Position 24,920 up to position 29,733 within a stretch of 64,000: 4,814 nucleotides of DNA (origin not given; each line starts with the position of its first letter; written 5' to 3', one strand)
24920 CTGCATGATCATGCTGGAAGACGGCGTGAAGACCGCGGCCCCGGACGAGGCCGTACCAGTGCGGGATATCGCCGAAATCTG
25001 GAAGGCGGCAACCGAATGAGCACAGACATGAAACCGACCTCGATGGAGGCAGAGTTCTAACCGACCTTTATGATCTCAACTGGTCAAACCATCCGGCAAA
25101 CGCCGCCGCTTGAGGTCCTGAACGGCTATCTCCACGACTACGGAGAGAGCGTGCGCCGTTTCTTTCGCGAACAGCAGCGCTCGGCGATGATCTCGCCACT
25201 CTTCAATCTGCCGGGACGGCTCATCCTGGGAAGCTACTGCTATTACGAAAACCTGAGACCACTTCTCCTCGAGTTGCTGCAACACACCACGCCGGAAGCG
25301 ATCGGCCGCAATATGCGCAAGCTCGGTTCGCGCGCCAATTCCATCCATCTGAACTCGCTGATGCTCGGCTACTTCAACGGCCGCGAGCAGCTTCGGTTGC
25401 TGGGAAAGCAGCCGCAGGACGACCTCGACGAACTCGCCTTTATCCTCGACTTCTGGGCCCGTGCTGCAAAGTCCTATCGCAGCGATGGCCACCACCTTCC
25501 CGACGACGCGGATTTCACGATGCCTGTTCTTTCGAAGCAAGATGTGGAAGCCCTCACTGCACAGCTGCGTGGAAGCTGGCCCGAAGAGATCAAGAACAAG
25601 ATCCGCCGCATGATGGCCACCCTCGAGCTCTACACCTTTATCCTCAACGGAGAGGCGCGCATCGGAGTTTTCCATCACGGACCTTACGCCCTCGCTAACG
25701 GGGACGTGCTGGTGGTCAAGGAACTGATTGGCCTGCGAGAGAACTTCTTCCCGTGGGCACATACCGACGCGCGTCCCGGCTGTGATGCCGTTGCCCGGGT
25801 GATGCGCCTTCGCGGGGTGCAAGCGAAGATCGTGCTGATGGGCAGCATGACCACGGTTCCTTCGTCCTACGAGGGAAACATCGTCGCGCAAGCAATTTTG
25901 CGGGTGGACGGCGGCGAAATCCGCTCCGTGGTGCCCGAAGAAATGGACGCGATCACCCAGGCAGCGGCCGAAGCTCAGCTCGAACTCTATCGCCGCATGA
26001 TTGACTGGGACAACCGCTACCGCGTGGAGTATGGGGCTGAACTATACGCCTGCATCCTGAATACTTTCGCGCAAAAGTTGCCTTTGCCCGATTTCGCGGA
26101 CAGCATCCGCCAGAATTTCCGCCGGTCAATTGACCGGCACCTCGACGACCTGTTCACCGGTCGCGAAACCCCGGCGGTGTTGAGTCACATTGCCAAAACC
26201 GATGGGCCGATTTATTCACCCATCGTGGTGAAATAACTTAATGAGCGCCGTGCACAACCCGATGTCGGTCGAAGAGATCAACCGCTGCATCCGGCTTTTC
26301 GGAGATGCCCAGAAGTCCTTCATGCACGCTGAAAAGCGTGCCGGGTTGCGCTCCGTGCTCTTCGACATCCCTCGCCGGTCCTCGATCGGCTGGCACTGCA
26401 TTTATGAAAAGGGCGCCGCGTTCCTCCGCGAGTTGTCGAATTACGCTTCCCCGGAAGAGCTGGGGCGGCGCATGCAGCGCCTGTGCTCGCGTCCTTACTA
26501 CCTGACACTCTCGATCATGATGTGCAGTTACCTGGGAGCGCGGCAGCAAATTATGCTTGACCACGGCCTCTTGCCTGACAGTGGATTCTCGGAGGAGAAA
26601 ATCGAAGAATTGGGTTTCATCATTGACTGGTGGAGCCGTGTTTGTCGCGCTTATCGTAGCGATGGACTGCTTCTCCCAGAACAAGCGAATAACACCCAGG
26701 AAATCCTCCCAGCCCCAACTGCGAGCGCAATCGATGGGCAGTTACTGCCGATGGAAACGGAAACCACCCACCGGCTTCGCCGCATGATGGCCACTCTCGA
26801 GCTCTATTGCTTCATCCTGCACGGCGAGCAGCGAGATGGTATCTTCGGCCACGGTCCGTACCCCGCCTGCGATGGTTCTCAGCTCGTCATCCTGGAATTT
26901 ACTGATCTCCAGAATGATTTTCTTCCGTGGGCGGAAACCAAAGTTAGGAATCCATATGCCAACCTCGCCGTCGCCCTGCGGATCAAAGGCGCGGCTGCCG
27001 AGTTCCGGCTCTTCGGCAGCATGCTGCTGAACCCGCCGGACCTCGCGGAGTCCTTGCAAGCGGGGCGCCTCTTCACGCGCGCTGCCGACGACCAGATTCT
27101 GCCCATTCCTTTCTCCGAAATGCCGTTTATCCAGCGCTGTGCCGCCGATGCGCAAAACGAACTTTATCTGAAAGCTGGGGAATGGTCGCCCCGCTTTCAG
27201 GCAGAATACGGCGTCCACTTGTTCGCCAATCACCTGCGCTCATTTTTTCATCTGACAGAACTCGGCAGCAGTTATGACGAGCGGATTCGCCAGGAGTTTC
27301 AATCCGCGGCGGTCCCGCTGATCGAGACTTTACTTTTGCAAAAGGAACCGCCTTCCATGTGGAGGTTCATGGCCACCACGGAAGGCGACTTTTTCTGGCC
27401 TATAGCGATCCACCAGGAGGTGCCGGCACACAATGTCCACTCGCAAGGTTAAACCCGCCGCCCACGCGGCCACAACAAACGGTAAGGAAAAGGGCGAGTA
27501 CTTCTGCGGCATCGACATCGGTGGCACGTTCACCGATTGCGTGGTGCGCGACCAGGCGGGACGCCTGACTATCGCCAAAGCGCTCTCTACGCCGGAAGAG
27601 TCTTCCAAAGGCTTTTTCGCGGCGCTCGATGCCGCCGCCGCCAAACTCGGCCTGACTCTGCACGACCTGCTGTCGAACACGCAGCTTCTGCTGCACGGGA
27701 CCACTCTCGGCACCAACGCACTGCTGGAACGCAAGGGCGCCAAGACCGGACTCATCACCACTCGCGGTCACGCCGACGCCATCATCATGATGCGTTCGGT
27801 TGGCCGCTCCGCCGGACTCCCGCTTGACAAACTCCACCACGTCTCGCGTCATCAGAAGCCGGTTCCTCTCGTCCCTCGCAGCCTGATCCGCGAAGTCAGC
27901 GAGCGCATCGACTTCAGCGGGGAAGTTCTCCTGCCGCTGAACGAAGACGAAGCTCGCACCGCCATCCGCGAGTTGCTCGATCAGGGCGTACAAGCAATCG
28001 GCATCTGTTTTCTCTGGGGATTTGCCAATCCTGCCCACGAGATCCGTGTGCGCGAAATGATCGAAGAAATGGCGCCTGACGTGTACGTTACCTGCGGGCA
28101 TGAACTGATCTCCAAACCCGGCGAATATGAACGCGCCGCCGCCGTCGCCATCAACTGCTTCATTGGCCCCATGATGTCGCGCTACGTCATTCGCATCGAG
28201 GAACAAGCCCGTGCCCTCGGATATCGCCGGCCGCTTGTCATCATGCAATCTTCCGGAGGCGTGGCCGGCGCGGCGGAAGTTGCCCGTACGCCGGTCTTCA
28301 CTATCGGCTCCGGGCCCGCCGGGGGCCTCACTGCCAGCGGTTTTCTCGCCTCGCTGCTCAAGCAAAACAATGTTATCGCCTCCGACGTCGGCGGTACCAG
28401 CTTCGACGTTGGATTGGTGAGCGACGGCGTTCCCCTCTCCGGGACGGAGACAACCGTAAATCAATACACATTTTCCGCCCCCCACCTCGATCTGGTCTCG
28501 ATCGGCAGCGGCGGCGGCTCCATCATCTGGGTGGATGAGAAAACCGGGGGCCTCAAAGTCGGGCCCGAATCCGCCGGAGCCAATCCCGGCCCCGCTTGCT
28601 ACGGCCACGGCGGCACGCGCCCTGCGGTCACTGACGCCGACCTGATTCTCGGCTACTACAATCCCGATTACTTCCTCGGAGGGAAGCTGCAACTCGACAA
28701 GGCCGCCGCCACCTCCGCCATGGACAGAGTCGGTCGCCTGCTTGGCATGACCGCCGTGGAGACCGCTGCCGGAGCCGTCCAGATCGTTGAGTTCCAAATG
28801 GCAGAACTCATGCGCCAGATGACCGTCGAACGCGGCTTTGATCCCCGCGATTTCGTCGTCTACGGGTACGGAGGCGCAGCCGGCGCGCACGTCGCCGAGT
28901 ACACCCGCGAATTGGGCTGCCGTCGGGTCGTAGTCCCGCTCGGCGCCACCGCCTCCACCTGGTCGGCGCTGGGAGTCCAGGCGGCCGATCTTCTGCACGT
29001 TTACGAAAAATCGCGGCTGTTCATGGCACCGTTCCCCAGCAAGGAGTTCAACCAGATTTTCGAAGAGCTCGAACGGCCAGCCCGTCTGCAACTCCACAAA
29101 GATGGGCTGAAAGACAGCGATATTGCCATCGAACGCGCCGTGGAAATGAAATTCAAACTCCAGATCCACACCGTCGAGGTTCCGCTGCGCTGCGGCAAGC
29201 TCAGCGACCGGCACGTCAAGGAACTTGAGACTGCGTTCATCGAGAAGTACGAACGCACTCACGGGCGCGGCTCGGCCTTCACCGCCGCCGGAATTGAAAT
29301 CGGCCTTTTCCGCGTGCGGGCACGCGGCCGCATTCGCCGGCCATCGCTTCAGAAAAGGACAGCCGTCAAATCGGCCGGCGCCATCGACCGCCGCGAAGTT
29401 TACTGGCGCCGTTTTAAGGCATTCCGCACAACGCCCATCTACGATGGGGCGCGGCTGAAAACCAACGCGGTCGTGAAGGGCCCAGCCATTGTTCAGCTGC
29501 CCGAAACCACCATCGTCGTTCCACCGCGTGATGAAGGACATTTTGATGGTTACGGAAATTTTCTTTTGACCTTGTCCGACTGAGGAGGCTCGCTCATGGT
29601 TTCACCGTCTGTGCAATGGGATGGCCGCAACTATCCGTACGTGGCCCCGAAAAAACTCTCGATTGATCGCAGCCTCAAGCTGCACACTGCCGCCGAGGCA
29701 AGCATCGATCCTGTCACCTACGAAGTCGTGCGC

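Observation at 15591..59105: Nine copies of the palindrome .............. sit in front of the transcription units: a window-wide regulon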

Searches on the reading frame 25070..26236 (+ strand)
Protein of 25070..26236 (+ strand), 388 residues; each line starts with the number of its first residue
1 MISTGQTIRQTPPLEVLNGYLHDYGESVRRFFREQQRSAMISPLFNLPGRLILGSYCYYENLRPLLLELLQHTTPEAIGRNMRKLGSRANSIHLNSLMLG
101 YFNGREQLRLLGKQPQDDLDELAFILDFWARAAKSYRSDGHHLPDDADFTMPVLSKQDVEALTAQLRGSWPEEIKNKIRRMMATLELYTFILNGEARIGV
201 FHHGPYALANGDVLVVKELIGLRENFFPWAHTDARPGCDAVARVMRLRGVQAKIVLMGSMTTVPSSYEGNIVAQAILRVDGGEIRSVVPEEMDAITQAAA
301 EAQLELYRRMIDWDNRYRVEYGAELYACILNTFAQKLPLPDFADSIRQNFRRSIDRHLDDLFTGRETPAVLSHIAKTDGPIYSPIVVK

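Call 7: search_protein_families(library=pfam, proteins=[window:25070-26236:+])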
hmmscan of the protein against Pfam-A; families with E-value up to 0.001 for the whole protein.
window:25070-26236:+ (388 aa): 0 families

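Call 10: search_protein_families(library=pfam, proteins=[window:25070-26236:+], max_evalue=0.01)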
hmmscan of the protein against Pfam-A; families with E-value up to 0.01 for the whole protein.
window:25070-26236:+ (388 aa): 0 families

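Call 65: search_protein_families(library=ncbifam, proteins=[window:25070-26236:+], max_evalue=0.001)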
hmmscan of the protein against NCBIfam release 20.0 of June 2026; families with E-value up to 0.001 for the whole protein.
window:25070-26236:+ (388 aa): 0 families

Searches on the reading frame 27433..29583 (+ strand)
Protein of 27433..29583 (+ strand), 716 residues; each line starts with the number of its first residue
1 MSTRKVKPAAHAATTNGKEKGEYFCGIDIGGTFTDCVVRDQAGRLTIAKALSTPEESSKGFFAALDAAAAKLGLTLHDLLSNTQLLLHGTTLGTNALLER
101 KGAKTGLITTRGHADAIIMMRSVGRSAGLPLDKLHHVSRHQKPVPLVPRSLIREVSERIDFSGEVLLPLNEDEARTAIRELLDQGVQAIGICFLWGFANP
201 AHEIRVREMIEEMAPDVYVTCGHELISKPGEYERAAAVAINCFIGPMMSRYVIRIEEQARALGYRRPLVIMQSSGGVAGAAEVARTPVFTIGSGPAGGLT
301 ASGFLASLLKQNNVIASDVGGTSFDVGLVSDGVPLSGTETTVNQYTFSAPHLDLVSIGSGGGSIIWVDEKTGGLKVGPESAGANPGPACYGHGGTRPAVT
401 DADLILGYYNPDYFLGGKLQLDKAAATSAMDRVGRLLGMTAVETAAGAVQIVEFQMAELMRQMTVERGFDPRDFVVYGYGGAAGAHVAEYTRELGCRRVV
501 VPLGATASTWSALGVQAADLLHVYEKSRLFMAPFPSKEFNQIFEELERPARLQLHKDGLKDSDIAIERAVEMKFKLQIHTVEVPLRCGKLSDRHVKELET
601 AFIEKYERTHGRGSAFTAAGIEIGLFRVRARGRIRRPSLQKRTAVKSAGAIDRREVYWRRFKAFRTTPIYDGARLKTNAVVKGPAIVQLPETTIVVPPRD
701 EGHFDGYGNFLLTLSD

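Call 7: search_protein_families(library=pfam, proteins=[window:27433-29583:+])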
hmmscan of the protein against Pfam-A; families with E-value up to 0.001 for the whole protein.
window:27433-29583:+ (716 aa): 3 families
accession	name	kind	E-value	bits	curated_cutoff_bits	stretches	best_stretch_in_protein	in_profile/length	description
PF01968.24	Hydantoinase_A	-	1.2e-77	261.5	22.9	1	234-522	1-289/291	Hydantoinase/oxoprolinase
PF05378.19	Hydant_A_N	-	1.3e-44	152.4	25.2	1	26-213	3-175/176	Hydantoinase/oxoprolinase N-terminal region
PF19278.4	Hydant_A_C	-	2.3e-19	70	21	1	537-707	12-185/193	Hydantoinase/oxoprolinase C-terminal domain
